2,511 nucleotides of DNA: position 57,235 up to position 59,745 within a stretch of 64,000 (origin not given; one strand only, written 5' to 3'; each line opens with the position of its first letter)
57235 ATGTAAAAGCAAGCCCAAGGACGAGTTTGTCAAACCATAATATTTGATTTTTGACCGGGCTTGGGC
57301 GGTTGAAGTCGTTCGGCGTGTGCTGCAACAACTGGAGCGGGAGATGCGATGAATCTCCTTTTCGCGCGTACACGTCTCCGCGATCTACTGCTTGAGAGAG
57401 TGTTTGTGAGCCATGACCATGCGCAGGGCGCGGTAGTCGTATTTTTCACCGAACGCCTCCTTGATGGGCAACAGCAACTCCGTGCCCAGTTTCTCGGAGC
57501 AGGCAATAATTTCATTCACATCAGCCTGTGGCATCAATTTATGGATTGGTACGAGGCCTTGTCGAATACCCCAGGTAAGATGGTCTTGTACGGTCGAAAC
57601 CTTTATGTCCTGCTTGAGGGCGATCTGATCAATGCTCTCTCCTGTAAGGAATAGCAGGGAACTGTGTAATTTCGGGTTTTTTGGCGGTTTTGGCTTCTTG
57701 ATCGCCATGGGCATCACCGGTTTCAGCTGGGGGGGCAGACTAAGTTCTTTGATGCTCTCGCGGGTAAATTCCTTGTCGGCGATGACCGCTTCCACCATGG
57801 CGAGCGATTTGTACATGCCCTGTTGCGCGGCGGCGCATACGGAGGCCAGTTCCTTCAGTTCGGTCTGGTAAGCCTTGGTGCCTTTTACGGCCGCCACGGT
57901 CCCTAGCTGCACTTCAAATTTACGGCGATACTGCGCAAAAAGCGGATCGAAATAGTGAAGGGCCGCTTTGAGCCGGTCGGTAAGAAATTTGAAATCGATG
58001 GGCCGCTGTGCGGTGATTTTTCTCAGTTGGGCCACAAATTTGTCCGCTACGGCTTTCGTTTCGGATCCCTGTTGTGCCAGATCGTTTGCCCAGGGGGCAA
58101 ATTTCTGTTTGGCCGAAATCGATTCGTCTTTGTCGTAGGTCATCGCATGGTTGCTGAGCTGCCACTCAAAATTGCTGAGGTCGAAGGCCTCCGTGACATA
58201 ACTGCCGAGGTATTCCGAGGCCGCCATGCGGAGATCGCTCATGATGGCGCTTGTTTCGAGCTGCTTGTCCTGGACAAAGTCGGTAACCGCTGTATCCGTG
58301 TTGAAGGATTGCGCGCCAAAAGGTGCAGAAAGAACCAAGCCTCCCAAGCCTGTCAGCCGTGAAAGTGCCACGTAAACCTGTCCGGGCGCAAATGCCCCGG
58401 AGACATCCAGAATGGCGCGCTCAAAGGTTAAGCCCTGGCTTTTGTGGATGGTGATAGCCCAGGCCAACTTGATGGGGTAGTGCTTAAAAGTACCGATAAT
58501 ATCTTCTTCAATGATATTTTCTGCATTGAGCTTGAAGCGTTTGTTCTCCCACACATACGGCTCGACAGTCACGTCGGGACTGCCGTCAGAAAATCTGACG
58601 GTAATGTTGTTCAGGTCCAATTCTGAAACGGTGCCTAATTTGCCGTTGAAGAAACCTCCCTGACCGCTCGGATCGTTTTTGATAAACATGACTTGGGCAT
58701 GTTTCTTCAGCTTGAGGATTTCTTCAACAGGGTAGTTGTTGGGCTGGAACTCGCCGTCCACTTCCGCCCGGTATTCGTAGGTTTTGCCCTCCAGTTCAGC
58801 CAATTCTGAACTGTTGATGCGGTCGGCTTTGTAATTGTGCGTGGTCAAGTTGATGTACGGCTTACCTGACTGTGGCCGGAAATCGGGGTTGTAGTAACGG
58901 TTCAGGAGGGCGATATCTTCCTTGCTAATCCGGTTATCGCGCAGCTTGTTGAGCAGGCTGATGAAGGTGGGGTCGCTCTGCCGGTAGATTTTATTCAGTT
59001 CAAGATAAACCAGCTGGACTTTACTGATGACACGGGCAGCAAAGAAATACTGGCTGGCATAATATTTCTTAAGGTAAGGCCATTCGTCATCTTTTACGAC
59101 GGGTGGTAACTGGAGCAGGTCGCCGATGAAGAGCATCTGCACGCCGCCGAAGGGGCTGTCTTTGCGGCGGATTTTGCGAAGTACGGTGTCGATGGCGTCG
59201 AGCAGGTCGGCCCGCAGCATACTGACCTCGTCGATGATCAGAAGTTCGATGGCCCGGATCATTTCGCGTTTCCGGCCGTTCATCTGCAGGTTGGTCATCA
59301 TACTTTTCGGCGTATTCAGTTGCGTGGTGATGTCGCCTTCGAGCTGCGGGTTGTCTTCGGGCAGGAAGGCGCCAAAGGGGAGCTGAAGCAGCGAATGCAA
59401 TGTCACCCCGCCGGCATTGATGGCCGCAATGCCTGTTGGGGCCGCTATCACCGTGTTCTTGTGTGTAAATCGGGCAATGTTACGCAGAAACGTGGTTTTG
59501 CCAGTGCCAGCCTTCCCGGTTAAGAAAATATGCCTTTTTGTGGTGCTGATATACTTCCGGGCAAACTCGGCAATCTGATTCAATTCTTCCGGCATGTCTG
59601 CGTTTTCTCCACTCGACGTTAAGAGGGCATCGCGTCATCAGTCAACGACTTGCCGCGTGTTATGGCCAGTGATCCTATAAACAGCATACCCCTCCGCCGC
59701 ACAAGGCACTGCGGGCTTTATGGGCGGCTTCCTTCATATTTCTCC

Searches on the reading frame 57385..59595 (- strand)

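Call 57: search_protein_families(library=pfam, max_evalue=0.01, proteins=[window:57385-59595:-])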
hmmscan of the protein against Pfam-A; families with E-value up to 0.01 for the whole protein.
window:57385-59595:- (736 aa): 15 families
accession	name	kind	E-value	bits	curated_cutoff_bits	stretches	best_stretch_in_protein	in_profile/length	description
PF05970.20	PIF1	-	7.8e-28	98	25.9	1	16-226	18-220/223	PIF1-like helicase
PF14493.12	HTH_40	-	1.2e-17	64.4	27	1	648-728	8-89/89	Helix-turn-helix domain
PF13604.12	AAA_30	-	3e-13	50.4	27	1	10-228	8-177/191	AAA domain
PF13245.12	AAA_19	-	3.1e-11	44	25.1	1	18-167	9-133/134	AAA domain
PF13401.12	AAA_22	-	5.2e-09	36.9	27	1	19-158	4-122/130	AAA domain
PF13191.12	AAA_16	-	1.8e-05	25.8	32.6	1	3-74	7-66/167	AAA ATPase domain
PF02689.20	Herpes_Helicase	-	3.5e-05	22.5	27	1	367-422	719-776/808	Helicase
PF02367.23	TsaE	-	9e-05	22.9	26.6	1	6-54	5-55/128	Threonylcarbamoyl adenosine biosynthesis protein TsaE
PF13479.12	AAA_24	-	0.00024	21.5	27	1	20-149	2-99/195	AAA domain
PF13538.12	UvrD_C_2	-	0.00024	21.3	27.4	1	377-413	1-44/52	UvrD-like helicase C-terminal domain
PF01443.25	Viral_helicase1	-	0.00033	21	21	0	25-54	3-34/228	Viral superfamily 1 RNA helicase core domain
PF00270.35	DEAD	-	0.0012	19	26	1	19-143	13-146/167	DEAD/DEAH box helicase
PF07728.20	AAA_5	-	0.0026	18.2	22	0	22-49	1-29/139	AAA domain (dynein-related subfamily)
PF05729.18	NACHT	-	0.0039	17.5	26.7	1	22-44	2-24/167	NACHT domain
PF18335.7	SH3_13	-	0.0081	16.4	41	0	297-335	27-65/65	ATP-dependent RecD-like DNA helicase SH3 domain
